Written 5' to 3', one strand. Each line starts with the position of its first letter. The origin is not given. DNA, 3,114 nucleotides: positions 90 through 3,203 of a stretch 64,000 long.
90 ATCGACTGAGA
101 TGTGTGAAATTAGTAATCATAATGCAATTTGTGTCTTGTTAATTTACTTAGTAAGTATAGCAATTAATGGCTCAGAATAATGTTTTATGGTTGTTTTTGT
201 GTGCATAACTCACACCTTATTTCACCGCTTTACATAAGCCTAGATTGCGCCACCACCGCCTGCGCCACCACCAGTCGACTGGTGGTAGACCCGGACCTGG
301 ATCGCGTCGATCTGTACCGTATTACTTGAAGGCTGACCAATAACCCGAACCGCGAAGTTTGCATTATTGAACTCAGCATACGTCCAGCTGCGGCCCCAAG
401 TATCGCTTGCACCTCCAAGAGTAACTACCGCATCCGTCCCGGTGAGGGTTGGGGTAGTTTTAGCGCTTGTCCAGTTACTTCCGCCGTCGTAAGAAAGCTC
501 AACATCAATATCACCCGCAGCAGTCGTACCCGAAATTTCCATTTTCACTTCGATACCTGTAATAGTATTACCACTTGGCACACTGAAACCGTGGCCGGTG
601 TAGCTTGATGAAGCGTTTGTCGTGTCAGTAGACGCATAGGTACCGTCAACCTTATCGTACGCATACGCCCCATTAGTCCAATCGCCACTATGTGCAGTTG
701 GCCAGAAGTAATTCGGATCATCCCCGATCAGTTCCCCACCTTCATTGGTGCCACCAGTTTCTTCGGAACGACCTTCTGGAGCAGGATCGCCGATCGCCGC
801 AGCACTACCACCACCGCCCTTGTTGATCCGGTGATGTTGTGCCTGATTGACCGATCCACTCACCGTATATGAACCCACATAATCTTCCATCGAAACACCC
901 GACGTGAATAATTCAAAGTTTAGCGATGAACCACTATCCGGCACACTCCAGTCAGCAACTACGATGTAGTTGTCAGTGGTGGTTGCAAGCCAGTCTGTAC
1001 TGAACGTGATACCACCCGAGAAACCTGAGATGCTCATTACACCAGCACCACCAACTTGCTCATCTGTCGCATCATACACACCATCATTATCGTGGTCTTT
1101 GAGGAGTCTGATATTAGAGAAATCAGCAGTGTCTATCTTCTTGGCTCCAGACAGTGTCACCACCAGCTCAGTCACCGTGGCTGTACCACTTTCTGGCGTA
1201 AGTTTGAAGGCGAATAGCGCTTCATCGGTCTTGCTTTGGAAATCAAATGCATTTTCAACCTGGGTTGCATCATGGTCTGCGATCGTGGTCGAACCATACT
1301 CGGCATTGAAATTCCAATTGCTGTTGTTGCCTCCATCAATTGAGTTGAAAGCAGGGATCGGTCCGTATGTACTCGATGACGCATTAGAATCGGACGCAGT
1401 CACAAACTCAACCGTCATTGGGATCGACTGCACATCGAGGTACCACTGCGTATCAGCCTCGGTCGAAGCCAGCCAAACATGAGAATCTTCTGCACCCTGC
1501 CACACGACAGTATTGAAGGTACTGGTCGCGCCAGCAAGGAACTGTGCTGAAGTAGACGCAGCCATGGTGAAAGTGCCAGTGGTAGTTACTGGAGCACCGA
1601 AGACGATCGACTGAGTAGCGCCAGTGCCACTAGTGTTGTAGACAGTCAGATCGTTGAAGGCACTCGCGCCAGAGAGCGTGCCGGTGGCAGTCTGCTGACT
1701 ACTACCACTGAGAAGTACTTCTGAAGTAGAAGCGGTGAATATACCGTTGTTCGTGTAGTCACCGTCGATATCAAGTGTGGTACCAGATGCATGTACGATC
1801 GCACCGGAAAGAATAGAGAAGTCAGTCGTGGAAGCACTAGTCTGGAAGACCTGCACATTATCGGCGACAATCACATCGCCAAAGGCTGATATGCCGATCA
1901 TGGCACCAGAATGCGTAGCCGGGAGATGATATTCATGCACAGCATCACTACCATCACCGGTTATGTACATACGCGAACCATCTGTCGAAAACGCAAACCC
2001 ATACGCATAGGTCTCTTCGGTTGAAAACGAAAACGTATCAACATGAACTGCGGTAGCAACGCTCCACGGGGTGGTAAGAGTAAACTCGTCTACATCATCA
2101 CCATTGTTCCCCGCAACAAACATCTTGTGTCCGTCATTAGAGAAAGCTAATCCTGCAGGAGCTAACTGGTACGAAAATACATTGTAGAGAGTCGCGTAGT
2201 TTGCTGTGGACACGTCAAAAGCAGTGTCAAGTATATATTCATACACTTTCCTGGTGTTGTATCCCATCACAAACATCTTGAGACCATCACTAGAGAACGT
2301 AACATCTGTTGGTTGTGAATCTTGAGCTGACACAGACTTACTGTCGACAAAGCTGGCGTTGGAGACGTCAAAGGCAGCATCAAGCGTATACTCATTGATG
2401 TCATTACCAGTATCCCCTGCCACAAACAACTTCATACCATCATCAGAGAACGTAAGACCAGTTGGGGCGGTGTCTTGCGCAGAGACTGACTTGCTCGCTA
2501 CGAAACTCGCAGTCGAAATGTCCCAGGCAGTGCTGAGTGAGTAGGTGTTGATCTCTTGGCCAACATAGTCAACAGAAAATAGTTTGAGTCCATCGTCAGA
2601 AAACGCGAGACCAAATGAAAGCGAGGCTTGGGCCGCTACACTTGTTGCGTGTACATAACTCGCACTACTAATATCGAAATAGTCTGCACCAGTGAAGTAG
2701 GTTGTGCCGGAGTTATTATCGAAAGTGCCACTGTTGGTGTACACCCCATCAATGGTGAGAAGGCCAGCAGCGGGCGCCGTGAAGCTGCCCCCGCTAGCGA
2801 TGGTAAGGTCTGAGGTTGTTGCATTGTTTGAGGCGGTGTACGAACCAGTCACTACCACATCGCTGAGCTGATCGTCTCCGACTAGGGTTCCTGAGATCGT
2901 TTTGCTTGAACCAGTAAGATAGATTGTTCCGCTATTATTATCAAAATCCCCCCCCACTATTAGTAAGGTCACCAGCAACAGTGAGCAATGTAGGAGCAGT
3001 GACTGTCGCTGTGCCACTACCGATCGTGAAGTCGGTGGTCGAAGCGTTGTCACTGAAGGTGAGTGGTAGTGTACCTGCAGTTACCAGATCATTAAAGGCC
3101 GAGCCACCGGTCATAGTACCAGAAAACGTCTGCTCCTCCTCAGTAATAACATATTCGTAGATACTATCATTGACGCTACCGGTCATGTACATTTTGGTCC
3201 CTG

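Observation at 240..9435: Two giant ORFs are one ~3064-aa surface-protein gene split by a G8 homopolymer: candidate phase-variation switch or assembly error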

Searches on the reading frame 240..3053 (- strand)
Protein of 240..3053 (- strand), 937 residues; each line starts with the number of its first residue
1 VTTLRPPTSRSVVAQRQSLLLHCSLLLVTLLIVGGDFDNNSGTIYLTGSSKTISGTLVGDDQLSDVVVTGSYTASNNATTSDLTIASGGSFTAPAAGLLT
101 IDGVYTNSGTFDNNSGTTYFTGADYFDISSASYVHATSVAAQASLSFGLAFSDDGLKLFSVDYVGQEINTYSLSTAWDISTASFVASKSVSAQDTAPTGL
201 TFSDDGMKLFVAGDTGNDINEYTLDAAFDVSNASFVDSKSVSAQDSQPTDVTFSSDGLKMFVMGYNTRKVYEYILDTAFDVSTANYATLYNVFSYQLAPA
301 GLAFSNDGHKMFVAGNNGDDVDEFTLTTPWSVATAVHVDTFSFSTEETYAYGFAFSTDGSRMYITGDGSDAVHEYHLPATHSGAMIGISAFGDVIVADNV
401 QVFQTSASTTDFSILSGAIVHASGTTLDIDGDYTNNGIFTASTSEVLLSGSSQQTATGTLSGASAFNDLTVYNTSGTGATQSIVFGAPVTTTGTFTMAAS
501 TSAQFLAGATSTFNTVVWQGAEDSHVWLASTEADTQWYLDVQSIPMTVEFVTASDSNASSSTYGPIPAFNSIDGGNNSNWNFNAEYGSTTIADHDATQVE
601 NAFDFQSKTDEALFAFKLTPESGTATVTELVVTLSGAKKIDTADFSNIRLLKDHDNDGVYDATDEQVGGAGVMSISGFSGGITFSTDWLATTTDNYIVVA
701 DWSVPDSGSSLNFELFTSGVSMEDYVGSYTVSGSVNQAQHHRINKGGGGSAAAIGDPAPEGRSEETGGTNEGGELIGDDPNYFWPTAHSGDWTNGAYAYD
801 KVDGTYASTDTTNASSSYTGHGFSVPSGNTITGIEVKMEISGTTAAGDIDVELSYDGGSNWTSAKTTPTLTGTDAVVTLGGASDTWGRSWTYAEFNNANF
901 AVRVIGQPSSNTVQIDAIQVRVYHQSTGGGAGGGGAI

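Call 8: search_protein_families(library=pfam, proteins=[window:240-3053:-], max_evalue=0.01)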
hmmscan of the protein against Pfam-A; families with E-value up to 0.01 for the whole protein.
window:240-3053:- (937 aa): 0 families
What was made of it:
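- Tried and rejected: Pfam finds nothing in ORF B (call 8).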

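Call 20: find_encoding_contigs(protein=window:240-2972:-, flank=10000, max_places=10)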
Protein window:240-2972:- (910 aa): no gene with exactly this product is on record in the collection.

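Call 23: find_encoding_contigs(protein=window:243-2972:-, flank=10000, max_places=10)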
Protein seq(910 aa) (910 aa): no gene with exactly this product is on record in the collection.
